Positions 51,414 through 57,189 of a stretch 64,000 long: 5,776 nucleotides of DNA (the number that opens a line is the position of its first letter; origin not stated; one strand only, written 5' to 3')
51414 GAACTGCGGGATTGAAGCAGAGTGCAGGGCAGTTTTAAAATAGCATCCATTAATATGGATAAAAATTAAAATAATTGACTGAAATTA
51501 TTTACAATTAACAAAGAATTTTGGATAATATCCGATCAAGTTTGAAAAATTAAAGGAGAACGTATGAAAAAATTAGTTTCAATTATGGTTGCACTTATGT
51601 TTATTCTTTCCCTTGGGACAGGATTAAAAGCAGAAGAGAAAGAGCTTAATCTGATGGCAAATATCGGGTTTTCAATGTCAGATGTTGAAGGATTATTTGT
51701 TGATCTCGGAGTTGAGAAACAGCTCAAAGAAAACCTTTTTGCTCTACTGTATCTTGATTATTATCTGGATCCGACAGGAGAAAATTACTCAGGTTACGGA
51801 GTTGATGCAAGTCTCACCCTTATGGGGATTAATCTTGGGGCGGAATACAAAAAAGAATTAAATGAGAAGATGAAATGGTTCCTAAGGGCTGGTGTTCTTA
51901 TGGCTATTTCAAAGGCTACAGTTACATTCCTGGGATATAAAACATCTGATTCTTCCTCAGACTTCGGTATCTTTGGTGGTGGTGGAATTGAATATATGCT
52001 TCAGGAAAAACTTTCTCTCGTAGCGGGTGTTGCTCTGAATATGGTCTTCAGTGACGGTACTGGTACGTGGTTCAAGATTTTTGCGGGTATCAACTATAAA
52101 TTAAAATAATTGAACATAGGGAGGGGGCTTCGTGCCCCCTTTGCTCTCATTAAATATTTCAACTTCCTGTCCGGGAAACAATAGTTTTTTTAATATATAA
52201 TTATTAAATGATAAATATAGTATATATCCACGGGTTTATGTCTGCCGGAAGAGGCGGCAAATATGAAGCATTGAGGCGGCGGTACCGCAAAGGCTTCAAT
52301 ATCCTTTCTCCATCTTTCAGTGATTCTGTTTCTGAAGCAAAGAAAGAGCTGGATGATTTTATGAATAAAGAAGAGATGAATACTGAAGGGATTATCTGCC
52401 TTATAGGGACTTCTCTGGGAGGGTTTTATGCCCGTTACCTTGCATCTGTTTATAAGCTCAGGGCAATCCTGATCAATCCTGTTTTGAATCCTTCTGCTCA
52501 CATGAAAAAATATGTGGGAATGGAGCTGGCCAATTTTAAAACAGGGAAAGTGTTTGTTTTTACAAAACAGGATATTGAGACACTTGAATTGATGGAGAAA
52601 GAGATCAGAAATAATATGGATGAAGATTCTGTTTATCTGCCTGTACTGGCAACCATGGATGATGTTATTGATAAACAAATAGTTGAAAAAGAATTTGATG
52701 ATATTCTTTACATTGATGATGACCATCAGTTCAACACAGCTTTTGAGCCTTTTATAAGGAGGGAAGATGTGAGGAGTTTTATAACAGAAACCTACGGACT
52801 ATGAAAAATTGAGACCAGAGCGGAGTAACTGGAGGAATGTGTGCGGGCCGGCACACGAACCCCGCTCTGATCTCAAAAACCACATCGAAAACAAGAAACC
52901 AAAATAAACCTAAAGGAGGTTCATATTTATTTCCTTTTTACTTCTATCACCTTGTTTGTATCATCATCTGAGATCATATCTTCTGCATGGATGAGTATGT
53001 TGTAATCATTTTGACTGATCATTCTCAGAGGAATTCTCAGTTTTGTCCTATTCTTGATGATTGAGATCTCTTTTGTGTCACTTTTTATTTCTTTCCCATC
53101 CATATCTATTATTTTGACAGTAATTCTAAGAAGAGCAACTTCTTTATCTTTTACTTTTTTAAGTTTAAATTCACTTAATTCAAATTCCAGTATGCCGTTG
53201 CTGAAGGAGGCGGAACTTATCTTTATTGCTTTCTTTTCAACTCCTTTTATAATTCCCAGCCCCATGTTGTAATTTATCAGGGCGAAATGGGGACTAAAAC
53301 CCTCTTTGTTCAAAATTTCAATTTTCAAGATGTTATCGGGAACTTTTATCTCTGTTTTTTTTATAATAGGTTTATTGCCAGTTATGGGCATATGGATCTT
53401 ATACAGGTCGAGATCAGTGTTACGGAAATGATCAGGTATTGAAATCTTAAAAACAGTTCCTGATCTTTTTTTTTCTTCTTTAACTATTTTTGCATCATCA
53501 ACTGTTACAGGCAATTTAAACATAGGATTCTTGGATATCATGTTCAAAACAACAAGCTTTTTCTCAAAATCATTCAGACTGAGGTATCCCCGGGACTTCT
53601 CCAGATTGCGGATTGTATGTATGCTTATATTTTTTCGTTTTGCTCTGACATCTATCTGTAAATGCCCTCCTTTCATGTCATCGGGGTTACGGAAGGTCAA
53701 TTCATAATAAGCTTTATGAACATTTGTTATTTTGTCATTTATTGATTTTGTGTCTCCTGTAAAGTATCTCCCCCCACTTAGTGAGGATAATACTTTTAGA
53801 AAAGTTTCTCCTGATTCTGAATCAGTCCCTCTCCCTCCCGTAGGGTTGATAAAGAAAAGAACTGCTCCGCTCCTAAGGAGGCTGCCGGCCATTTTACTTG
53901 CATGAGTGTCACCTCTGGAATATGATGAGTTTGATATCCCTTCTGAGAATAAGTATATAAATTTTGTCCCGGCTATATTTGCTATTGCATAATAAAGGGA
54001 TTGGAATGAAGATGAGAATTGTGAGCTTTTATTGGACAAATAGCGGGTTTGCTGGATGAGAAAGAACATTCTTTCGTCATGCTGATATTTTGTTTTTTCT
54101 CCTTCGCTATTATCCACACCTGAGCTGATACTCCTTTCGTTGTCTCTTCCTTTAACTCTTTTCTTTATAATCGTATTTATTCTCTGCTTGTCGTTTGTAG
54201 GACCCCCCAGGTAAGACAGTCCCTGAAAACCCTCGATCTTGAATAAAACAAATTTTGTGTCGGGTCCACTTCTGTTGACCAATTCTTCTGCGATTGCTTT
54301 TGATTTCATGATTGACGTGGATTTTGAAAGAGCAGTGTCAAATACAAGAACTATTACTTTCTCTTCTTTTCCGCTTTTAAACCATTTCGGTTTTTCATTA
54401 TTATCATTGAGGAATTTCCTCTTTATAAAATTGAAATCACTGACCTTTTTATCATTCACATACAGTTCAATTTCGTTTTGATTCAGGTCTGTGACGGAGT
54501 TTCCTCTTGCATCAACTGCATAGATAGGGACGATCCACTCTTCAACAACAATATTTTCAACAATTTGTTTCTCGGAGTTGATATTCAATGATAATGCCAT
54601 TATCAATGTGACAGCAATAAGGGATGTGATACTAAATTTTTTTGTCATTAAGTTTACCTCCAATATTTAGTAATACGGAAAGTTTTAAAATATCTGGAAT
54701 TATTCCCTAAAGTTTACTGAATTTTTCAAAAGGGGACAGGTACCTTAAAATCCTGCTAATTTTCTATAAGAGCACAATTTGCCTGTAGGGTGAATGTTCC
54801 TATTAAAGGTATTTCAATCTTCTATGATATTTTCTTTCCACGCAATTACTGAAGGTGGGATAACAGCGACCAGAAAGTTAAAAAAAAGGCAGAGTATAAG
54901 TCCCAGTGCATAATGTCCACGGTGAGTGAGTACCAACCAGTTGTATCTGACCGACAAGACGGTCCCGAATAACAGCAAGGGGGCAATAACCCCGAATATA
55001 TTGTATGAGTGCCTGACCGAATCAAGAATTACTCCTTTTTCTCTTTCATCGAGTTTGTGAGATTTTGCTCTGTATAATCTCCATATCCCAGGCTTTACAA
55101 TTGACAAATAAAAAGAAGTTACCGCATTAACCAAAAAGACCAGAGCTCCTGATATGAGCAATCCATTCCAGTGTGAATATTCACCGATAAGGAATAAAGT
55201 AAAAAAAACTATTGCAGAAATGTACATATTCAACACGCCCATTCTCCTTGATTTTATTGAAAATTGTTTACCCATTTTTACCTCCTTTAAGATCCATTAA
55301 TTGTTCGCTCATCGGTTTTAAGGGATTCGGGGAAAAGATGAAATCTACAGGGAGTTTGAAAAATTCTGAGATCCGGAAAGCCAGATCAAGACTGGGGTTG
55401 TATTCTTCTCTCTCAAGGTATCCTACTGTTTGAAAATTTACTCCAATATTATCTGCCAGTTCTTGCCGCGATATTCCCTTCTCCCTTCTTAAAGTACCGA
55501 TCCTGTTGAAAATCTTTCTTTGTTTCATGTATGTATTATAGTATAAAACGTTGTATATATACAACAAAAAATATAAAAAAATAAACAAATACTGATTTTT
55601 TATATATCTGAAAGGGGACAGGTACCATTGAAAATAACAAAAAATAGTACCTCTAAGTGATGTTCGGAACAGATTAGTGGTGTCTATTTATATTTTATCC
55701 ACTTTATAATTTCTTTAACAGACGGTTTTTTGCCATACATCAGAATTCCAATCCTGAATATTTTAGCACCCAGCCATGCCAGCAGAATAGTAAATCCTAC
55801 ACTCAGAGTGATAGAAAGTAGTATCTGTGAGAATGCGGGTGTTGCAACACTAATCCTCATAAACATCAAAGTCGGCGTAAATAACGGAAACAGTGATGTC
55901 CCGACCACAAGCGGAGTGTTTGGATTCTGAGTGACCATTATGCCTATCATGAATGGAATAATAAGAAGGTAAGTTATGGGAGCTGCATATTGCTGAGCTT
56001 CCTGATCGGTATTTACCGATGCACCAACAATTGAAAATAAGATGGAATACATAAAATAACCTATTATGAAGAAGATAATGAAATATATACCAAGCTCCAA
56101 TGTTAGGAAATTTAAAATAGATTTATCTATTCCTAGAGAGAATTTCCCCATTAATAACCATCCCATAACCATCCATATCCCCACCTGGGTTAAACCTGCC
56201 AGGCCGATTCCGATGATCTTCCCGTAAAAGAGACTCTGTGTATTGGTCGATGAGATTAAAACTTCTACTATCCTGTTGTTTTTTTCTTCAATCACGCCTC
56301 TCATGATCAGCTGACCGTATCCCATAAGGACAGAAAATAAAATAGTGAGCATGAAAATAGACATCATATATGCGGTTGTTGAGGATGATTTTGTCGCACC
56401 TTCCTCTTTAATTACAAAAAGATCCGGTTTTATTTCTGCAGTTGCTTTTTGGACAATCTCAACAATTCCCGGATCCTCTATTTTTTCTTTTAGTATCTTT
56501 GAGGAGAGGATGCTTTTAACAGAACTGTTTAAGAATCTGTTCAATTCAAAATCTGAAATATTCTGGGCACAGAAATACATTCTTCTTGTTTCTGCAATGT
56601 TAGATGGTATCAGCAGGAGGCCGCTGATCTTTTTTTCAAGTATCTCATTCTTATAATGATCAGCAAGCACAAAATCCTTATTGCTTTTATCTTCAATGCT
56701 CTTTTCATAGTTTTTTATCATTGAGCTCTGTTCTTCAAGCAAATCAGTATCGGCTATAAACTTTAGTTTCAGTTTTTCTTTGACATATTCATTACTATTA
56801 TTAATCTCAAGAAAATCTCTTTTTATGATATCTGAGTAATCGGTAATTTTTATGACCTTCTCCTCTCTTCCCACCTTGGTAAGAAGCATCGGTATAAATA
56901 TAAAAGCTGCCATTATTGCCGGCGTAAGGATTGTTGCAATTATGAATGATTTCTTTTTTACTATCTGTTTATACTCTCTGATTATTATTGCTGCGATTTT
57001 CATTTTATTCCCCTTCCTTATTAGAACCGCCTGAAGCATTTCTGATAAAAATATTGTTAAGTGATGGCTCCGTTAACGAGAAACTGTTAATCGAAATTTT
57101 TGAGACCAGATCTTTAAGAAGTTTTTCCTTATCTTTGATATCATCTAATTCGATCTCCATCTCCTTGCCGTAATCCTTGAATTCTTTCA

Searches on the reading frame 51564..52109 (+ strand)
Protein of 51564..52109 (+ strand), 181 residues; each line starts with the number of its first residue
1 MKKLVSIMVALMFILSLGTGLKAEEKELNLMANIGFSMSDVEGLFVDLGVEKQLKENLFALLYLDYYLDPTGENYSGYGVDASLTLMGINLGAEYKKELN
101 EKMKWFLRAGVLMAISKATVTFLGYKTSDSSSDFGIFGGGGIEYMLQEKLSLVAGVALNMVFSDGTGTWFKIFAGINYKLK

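Call 47: search_protein_families(library=pfam, proteins=[window:51564-52109:+], max_evalue=0.00001)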
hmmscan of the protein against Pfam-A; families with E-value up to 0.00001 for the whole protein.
window:51564-52109:+ (181 aa): 1 family
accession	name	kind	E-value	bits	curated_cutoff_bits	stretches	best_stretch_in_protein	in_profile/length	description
PF13505.12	OMP_b-brl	-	1.2e-06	29.2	28.7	1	11-165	5-159/175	Outer membrane protein beta-barrel domain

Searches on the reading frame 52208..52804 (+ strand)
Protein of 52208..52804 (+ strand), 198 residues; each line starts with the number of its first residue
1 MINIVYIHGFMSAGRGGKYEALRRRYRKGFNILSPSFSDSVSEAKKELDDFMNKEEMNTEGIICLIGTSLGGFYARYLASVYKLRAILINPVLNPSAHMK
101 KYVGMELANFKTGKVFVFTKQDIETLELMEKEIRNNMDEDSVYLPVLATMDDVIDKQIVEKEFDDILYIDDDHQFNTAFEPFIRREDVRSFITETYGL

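Call 47: search_protein_families(library=pfam, proteins=[window:52208-52804:+], max_evalue=0.00001)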
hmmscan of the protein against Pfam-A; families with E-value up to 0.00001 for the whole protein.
window:52208-52804:+ (198 aa): 1 family
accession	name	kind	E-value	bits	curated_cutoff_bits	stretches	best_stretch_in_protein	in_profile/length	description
PF05728.18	UPF0227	-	4.3e-21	76.1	21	1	4-177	2-174/187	Uncharacterised protein family (UPF0227)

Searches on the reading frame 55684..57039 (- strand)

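Call 47: search_protein_families(library=pfam, proteins=[window:55684-57039:-], max_evalue=0.00001)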
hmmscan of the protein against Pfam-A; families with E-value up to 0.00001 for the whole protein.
window:55684-57039:- (451 aa): 1 family
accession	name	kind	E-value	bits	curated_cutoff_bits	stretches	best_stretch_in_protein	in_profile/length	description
PF12698.13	ABC2_membrane_3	-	3.8e-42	145.1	31.6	1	30-425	1-346/347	ABC-2 family transporter protein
